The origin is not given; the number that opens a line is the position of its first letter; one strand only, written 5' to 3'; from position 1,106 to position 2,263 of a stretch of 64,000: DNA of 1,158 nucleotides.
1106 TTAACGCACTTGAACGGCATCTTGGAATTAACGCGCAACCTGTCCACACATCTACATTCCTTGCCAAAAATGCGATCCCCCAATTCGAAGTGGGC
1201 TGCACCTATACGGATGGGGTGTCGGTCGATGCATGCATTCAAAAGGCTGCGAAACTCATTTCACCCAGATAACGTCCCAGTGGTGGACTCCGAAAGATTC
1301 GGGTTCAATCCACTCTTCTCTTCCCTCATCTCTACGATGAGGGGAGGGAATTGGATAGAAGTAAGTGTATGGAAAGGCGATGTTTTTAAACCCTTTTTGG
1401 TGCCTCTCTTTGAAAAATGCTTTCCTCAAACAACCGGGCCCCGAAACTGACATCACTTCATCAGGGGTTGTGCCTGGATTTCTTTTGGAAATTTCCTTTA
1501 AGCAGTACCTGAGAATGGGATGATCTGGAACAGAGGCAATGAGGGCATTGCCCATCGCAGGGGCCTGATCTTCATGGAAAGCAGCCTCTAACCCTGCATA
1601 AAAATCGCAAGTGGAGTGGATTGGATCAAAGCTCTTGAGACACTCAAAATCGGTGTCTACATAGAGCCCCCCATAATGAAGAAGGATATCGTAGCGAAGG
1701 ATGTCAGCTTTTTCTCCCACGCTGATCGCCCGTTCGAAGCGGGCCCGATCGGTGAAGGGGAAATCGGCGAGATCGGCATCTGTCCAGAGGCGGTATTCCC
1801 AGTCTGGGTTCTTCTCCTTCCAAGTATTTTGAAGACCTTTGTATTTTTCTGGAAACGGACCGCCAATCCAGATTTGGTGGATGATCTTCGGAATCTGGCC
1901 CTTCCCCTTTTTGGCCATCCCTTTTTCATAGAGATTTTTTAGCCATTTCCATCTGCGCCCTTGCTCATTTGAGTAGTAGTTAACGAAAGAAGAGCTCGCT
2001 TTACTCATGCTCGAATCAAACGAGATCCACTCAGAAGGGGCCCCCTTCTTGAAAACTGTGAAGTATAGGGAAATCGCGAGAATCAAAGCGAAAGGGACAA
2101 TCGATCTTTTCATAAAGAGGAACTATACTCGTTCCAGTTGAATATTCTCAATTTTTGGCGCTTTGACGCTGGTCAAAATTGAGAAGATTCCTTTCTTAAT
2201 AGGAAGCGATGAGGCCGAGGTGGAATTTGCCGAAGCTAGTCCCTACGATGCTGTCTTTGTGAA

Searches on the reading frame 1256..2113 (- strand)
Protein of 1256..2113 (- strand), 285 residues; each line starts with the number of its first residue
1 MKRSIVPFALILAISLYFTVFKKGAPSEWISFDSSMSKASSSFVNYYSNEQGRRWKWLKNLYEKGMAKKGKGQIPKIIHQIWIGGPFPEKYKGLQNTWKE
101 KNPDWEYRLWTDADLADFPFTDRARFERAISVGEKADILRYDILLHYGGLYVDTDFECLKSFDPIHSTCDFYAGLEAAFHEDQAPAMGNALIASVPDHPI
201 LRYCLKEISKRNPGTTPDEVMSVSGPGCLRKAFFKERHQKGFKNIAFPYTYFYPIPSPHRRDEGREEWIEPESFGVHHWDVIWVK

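Call 3: search_protein_families(library=pfam, proteins=[window:1256-2113:-], max_evalue=0.01)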
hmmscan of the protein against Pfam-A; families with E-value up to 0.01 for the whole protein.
window:1256-2113:- (285 aa): 3 families
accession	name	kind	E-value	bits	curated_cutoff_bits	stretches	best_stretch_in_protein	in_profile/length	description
PF04488.21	Gly_transf_sug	-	1.8e-15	57.8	23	1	88-167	1-88/93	Glycosyltransferase sugar-binding region containing DXD motif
PF05704.18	Caps_synth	-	1.5e-07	31.6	24.5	1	68-205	40-185/278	Capsular polysaccharide synthesis protein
PF12919.13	TcdA_TcdB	-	3.7e-07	30.2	23.6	1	76-114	1-39/382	TcdA/TcdB catalytic glycosyltransferase domain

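Call 10: find_encoding_contigs(protein=window:1256-2113:-, flank=10000, max_places=10)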
Protein window:1256-2113:- (285 aa): no gene with exactly this product is on record in the collection.

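Call 17: find_homologous_proteins(query=window:1256-2113:-, max_evalue=0.00001)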
Query window:1256-2113:- (285 aa): 762 proteins with E <= 0.00001 among 1072 candidates; the best 120 are listed.
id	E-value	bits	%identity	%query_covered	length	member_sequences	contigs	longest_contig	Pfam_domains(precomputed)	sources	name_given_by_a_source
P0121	3.2e-170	584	86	100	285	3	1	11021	PF04488.22,PF05704.19,PF12919.14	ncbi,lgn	-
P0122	4.3e-168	577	83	100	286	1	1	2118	PF04488.22,PF05704.19,PF12919.14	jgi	jgi:mannosyltransferase OCH1-like enzyme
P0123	4.6e-164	563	81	100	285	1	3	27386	PF04488.22,PF05704.19,PF12919.14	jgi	jgi:inositol phosphorylceramide mannosyltransferase catalytic subunit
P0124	3.3e-163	560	82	100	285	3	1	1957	PF04488.22,PF05704.19,PF12919.14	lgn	-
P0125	2.1e-138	479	71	100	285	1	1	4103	PF04488.22,PF05704.19,PF12919.14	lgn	-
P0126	2.9e-118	413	64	93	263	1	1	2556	PF04488.22,PF05704.19,PF12919.14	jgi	jgi:mannosyltransferase OCH1-like enzyme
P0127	6.3e-108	379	59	94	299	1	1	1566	PF04488.22,PF05704.19,PF12919.14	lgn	-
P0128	1.8e-104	368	55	97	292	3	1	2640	PF04488.22,PF05704.19,PF12919.14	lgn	-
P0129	2.7e-103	364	55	96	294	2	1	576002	PF04488.22,PF05704.19,PF12919.14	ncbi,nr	ncbi:MAG: hypothetical protein K1X28_01425 [Parachlamydiales bacterium]|nr:hypothetical protein [Par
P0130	4.1e-103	363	54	99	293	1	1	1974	PF04488.22,PF05704.19,PF12919.14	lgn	-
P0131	1.9e-101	358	55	98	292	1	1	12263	PF04488.22,PF05704.19,PF12919.14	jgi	jgi:mannosyltransferase OCH1-like enzyme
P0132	1.6e-100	355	53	100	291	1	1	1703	PF04488.22,PF05704.19,PF12919.14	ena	-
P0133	4.6e-100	353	54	97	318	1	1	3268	PF04488.22,PF05704.19,PF12919.14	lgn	-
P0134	1.9e-99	351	53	99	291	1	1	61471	PF04488.22,PF05704.19,PF12919.14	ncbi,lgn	-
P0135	4.7e-99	350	53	99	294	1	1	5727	PF04488.22,PF05704.19,PF12919.14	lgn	-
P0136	6.6e-99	349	52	99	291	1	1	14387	PF04488.22,PF05704.19,PF12919.14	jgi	jgi:mannosyltransferase OCH1-like enzyme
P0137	3.5e-98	347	57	90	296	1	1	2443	PF04488.22,PF05704.19,PF12919.14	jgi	jgi:mannosyltransferase OCH1-like enzyme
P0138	3.6e-98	347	51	98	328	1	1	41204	PF04488.22,PF05704.19,PF12919.14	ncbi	-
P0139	5.7e-97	343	53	100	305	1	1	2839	PF04488.22,PF05704.19,PF12919.14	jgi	jgi:inositol phosphorylceramide mannosyltransferase catalytic subunit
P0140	7.5e-96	339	56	88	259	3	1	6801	PF04488.22,PF05704.19,PF12919.14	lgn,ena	-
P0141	4.2e-95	337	54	94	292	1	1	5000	PF04488.22,PF05704.19,PF12919.14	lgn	-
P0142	1.5e-94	335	51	98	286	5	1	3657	PF04488.22,PF05704.19,PF12919.14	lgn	-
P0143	6.7e-94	333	51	99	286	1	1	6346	PF04488.22,PF05704.19,PF12919.14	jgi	-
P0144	1.2e-92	329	48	100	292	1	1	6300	PF04488.22,PF12919.14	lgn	-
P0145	5.9e-92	326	52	89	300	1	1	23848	PF04488.22,PF04572.18,PF05704.19,PF12919.14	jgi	-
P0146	7.0e-92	326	50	100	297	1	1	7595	PF04488.22,PF04572.18,PF05704.19,PF12919.14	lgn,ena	-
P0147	2.5e-90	321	49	98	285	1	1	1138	PF04488.22,PF05704.19,PF12919.14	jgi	jgi:mannosyltransferase OCH1-like enzyme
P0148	4.6e-89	317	52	92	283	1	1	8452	PF04488.22,PF05704.19,PF12919.14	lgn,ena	-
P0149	1.3e-87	312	59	75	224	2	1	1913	PF04488.22,PF05704.19,PF12919.14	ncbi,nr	ncbi:MAG: hypothetical protein KGQ49_05540, partial [Verrucomicrobia bacterium]|nr:hypothetical prot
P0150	3.2e-86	308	53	87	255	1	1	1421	PF04488.22,PF05704.19,PF12919.14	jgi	jgi:mannosyltransferase OCH1-like enzyme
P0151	2.8e-85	305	52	91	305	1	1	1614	PF04488.22,PF05704.19,PF12919.14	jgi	jgi:inositol phosphorylceramide mannosyltransferase catalytic subunit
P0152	1.0e-83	299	51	90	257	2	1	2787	PF04488.22,PF05704.19,PF12919.14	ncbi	ncbi:MAG: hypothetical protein ACD_17C00148G0003, partial [uncultured bacterium]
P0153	1.0e-83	299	52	88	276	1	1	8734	PF04488.22,PF05704.19,PF12919.14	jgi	jgi:inositol phosphorylceramide mannosyltransferase catalytic subunit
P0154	1.1e-82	296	48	99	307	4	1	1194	PF04488.22,PF05704.19,PF12919.14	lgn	-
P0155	5.4e-81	290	45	100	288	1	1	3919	PF04488.22,PF05704.19,PF12919.14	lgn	-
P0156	5.3e-80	287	44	99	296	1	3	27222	PF04488.22,PF05704.19,PF12919.14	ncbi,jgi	ncbi:MAG TPA: glycosyltransferase [Rhabdochlamydiaceae bacterium]|jgi:mannosyltransferase OCH1-like 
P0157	1.0e-77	280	45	90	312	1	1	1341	PF04488.22,PF04572.18,PF05704.19,PF12919.14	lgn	-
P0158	2.6e-77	278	64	61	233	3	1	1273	PF04488.22,PF12919.14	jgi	jgi:mannosyltransferase OCH1-like enzyme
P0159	7.1e-77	277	45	98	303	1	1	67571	PF04488.22,PF05704.19,PF12919.14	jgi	jgi:mannosyltransferase OCH1-like enzyme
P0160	6.9e-76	274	45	99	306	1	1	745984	PF04488.22,PF04572.18,PF05704.19,PF12919.14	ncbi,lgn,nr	ncbi:MAG: hypothetical protein HYX48_06565 [Chlamydiales bacterium]|nr:hypothetical protein [Chlamyd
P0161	6.2e-75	271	43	97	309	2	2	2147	PF04488.22,PF05704.19,PF12919.14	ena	-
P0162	3.6e-74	268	48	81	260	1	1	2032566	PF04488.22,PF04572.18,PF12919.14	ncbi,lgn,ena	-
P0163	5.2e-74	268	43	100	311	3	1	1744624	PF04488.22,PF12919.14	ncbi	-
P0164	5.2e-73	264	44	96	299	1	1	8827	PF04488.22,PF05704.19,PF12919.14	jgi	jgi:inositol phosphorylceramide mannosyltransferase catalytic subunit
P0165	2.1e-72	262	44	100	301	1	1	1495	PF04488.22,PF12919.14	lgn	-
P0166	6.2e-72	261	40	100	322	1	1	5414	PF04488.22,PF04572.18,PF12919.14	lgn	-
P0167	1.7e-71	259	46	90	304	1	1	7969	PF04488.22,PF05704.19,PF12919.14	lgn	-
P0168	7.2e-70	254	44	91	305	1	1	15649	PF04488.22,PF12919.14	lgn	-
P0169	2.6e-69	252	42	98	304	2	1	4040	PF04488.22,PF05704.19,PF12919.14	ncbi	-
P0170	1.1e-65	240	44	82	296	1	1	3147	PF04488.22,PF12919.14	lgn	-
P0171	3.4e-65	239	41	95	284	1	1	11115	PF04488.22,PF05704.19,PF12919.14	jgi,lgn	-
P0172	8.6e-64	234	41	84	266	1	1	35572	PF04488.22,PF12919.14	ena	-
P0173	1.5e-63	233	40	99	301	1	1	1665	PF04488.22,PF12919.14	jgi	jgi:mannosyltransferase OCH1-like enzyme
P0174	1.5e-62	230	38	99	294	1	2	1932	PF04488.22,PF05704.19,PF12919.14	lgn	-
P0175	2.6e-62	229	42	90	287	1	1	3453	PF04488.22,PF05704.19,PF12919.14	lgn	-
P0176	2.3e-61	226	40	96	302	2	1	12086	PF04488.22,PF12919.14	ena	-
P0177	3.8e-61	225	44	89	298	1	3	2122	PF04488.22,PF05704.19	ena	-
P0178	5.8e-61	225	41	93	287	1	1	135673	PF04488.22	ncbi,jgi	jgi:mannosyltransferase OCH1-like enzyme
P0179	1.4e-60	223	41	97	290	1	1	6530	PF04488.22,PF12919.14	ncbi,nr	ncbi:MAG TPA: glycosyltransferase [Candidatus Babeliaceae bacterium]|nr:glycosyltransferase [Candida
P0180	2.0e-60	223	45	80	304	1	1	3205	PF04488.22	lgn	-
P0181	3.6e-60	222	40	93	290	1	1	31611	PF04488.22,PF05704.19,PF12919.14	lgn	-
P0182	4.2e-60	222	43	90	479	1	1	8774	PF04488.22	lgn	-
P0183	5.6e-60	221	41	90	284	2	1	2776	PF04488.22,PF05704.19,PF12919.14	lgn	-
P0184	9.2e-60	221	45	80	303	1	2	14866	PF04488.22,PF12919.14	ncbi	-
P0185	1.2e-59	220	43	89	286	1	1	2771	PF04488.22,PF12919.14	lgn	-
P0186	1.8e-59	220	39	98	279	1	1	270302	PF04488.22,PF05704.19,PF12919.14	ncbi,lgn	ncbi:MAG: glycosyltransferase [Candidatus Babeliales bacterium]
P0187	4.6e-59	218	43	89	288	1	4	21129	PF04488.22,PF05704.19,PF12919.14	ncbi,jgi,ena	-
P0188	6.2e-59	218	40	89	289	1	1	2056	PF04488.22,PF05704.19,PF12919.14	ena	-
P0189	7.0e-59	218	40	99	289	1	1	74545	PF04488.22,PF12919.14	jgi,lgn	jgi:mannosyltransferase OCH1-like enzyme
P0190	9.0e-59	217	44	82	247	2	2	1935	PF04488.22,PF05704.19,PF12919.14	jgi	jgi:mannosyltransferase OCH1-like enzyme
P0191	9.4e-59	217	39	100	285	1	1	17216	PF04488.22,PF12919.14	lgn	-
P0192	1.1e-58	217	44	80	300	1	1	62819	PF04488.22,PF12919.14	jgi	jgi:mannosyltransferase OCH1-like enzyme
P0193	1.6e-58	217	40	96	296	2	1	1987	PF04488.22,PF12919.14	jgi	-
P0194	2.1e-58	216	42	97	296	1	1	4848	PF04488.22,PF12919.14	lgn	-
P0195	2.0e-57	213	41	96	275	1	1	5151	PF04488.22,PF05704.19,PF12919.14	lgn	-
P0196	2.1e-57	213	39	98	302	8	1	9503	PF04488.22,PF05704.19,PF12919.14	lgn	-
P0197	2.5e-57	213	41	84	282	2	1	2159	PF04488.22,PF05704.19,PF12919.14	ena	-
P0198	2.6e-57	213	40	94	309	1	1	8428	PF04488.22,PF05704.19,PF12919.14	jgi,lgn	-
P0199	2.7e-57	213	41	68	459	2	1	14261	PF04488.22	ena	-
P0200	3.1e-57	212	40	87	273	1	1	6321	PF04488.22,PF12919.14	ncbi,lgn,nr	ncbi:MAG: glycosyltransferase [Candidatus Sumerlaeota bacterium]|nr:glycosyltransferase [Candidatus 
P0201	4.7e-57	212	43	80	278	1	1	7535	PF04488.22,PF05704.19,PF12919.14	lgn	-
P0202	5.4e-57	212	44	81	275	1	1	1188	PF04488.22,PF05704.19,PF12919.14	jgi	jgi:inositol phosphorylceramide mannosyltransferase catalytic subunit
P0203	6.3e-57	211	39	100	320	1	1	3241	PF04488.22,PF12919.14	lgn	-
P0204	7.1e-57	211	40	90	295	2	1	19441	PF04488.22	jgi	-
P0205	7.5e-57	211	37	97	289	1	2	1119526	PF04488.22,PF12919.14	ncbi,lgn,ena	-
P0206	1.1e-56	211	38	90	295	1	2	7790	PF04488.22,PF05704.19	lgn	-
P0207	1.4e-56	210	39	97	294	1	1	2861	PF04488.22,PF12919.14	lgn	-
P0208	1.9e-56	210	40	90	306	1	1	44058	PF04488.22,PF05704.19,PF12919.14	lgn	-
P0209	2.0e-56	210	41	90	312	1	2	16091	PF04488.22,PF05704.19,PF12919.14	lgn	-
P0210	2.4e-56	210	39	96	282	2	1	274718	PF04488.22,PF12919.14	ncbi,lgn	ncbi:MAG: glycosyltransferase [Candidatus Babeliales bacterium]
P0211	2.8e-56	209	43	84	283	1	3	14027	PF04488.22,PF05704.19,PF12919.14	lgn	-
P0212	3.0e-56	209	44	81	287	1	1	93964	PF04488.22,PF12919.14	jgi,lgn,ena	-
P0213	3.1e-56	209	37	100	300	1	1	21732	PF04488.22,PF12919.14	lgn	-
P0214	3.4e-56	209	41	89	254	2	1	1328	PF04488.22,PF12919.14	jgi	jgi:inositol phosphorylceramide mannosyltransferase catalytic subunit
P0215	3.4e-56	209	41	82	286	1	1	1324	PF04488.22,PF05704.19,PF12919.14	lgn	-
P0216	5.0e-56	208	40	97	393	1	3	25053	PF04488.22,PF05704.19,PF12919.14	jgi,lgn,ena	-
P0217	6.3e-56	208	41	89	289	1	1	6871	PF04488.22,PF05704.19,PF12919.14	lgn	-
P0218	6.8e-56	208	42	89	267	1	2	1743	PF04488.22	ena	-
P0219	1.0e-55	207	38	100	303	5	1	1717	PF04488.22,PF12919.14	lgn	-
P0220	1.3e-55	207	38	96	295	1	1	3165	PF04488.22,PF05704.19,PF12919.14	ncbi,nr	ncbi:MAG TPA: glycosyltransferase [Candidatus Babeliaceae bacterium]|nr:glycosyltransferase [Candida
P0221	1.7e-55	207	38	97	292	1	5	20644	PF04488.22,PF05704.19,PF12919.14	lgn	-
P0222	1.7e-55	207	42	87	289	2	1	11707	PF04488.22,PF05704.19,PF12919.14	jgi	jgi:mannosyltransferase OCH1-like enzyme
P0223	1.8e-55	207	37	99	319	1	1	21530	PF04488.22,PF12919.14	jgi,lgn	-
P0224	2.4e-55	206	41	72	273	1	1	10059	PF04488.22,PF05704.19,PF12919.14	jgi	-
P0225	3.6e-55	206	40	90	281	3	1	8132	PF04488.22,PF05704.19,PF12919.14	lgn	-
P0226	3.8e-55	206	38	99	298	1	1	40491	PF04488.22,PF12919.14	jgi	-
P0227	4.2e-55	205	41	95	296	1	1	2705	PF04488.22,PF05704.19,PF12919.14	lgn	-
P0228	4.3e-55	205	39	97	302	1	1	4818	PF04488.22,PF05704.19,PF12919.14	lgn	-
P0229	4.5e-55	205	38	95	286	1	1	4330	PF04488.22,PF12919.14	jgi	jgi:inositol phosphorylceramide mannosyltransferase catalytic subunit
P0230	5.9e-55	205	39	90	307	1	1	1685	PF04488.22,PF05704.19,PF12919.14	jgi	jgi:mannosyltransferase OCH1-like enzyme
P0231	7.5e-55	205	42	89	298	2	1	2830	PF04488.22,PF05704.19,PF12919.14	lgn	-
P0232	8.2e-55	204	40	90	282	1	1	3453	PF04488.22,PF05704.19,PF12919.14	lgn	-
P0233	9.0e-55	204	37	96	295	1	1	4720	PF04488.22,PF12919.14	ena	-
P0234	1.8e-54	203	37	100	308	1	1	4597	PF04488.22,PF05704.19,PF12919.14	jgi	jgi:mannosyltransferase OCH1-like enzyme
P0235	2.1e-54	203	37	96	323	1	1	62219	PF04488.22,PF12919.14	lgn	-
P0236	2.4e-54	203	40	89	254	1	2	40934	PF04488.22,PF12919.14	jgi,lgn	jgi:inositol phosphorylceramide mannosyltransferase catalytic subunit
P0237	4.1e-54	202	41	78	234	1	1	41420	PF04488.22,PF12919.14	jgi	jgi:mannosyltransferase OCH1-like enzyme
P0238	5.1e-54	202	39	89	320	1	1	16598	PF04488.22,PF12919.14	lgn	-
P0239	5.5e-54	202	40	90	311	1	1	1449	PF04488.22,PF05704.19,PF12919.14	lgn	-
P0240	5.7e-54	202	40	84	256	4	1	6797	PF04488.22,PF05704.19,PF12919.14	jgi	jgi:mannosyltransferase OCH1-like enzyme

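Call 18: find_encoding_contigs(protein=P0123, flank=10000, max_places=3)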
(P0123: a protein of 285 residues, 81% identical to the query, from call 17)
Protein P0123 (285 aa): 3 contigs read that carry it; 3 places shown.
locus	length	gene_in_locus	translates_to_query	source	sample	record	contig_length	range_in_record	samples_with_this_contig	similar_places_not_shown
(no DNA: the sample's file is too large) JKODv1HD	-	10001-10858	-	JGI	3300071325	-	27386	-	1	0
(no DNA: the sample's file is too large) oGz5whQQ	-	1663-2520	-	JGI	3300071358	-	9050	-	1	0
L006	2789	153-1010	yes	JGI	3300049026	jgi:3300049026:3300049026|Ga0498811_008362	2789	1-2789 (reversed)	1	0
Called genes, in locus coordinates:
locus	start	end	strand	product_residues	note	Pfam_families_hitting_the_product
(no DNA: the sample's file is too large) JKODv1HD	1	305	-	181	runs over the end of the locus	PF00359:PTS_EIIA_2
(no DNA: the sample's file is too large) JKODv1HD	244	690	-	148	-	PF00692:dUTPase, PF22769:DCD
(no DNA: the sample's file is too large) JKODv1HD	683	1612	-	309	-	PF17848:Zn_ribbon_ACC, PF01039:Carboxyl_trans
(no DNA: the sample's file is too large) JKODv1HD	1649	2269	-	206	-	PF00081:Sod_Fe_N, PF02777:Sod_Fe_C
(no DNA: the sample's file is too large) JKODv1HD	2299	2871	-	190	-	PF02602:HEM4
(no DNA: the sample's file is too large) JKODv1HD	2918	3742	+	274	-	-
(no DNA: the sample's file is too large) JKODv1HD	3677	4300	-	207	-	PF01379:Porphobil_deam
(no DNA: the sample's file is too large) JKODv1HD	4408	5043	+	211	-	PF07885:Ion_trans_2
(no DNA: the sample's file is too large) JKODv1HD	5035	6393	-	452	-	PF18073:Zn_ribbon_LapB, PF13481:AAA_25, PF03796:DnaB_C, PF06745:ATPase, PF13401:AAA_22 (faint), PF03266:NTPase_1 (faint), PF13541:ChlI, PF05362:Lon_C (weak)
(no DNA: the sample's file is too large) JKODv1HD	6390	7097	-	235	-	PF22935:RM44_endonuclase (weak), PF14622:Ribonucleas_3_3, PF00636:Ribonuclease_3, PF00035:dsrm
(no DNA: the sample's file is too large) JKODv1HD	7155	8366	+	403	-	PF00155:Aminotran_1_2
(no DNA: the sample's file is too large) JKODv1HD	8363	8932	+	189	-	-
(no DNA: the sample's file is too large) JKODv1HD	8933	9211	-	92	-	-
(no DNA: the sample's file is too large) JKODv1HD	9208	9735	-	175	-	-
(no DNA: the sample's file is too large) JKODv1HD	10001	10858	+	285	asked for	PF05704:Caps_synth (weak), PF12919:TcdA_TcdB (faint), PF04488:Gly_transf_sug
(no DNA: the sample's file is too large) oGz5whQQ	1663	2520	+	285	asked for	PF05704:Caps_synth (weak), PF12919:TcdA_TcdB (faint), PF04488:Gly_transf_sug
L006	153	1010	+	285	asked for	PF05704:Caps_synth (weak), PF12919:TcdA_TcdB (faint), PF04488:Gly_transf_sug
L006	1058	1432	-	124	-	PF13744:HTH_37, PF13443:HTH_26 (weak), PF13560:HTH_31 (weak)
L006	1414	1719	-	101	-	PF05973:Gp49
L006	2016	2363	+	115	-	-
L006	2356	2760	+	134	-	-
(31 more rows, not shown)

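Call 19: find_encoding_contigs(protein=P0129, flank=10000, max_places=2)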
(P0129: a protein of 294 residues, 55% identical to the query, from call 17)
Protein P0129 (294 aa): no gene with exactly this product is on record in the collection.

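Call 41: search_solved_structures(query=window:1256-2113:-, max_evalue=0.01, show_alignments=1)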
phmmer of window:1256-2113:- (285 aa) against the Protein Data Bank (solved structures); distinct sequences matched with E-value up to 0.01: 17.
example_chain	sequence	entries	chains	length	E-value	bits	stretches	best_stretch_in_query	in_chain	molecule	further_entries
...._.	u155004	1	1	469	7.7e-09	38.6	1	71-117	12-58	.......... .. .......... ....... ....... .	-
8x4k_A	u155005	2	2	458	2.2e-08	37.1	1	72-117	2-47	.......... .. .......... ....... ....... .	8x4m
6rtg_A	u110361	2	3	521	5.5e-08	35.8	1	69-115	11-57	RTX toxin and Ca2+-binding protein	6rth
8ovs_AAA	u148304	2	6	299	4.7e-06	29.5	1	131-236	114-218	YeGT glycosyltransferase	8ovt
4mix_A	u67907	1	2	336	2.2e-05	27.3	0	133-236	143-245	Putative insecticidal toxin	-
9n3s_A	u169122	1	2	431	6.1e-05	25.8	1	71-164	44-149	Initiation-specific alpha-1,6-mannosyltransferase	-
2vk9_A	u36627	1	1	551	0.00022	24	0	76-113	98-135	ALPHA-TOXIN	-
2vkd_A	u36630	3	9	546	0.0023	20.6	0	23-114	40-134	CYTOTOXIN L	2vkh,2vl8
9bon_A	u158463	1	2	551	0.0024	20.6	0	72-116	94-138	TpeL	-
7s0z_B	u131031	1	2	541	0.0033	20.1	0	72-114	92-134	Toxin B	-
6oq7_A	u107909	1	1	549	0.0035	20.1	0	72-114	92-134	Toxin B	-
7so5_A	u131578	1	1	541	0.0076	18.9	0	72-114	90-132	Toxin B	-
7so7_A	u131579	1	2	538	0.0076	18.9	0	72-114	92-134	Toxin B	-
6oq8_A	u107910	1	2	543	0.0077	18.9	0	72-114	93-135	Toxin B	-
7s0y_A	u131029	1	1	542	0.0077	18.9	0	72-114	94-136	Toxin B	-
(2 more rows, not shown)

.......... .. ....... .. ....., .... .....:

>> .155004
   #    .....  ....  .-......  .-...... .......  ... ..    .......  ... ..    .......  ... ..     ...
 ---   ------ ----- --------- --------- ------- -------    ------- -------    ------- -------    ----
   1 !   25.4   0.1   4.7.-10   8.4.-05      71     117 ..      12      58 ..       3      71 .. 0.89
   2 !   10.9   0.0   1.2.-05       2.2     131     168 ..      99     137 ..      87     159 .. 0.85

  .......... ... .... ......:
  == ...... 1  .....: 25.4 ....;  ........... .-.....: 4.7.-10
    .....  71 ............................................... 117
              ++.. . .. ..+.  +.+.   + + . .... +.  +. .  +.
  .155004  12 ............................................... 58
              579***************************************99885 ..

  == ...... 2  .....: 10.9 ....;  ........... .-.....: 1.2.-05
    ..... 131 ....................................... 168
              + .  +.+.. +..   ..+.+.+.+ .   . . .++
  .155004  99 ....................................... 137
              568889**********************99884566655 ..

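Call 62: search_protein_families(library=ncbifam, proteins=[window:1256-2113:-], max_evalue=0.001)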
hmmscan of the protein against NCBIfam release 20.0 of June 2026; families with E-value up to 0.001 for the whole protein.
window:1256-2113:- (285 aa): 0 families
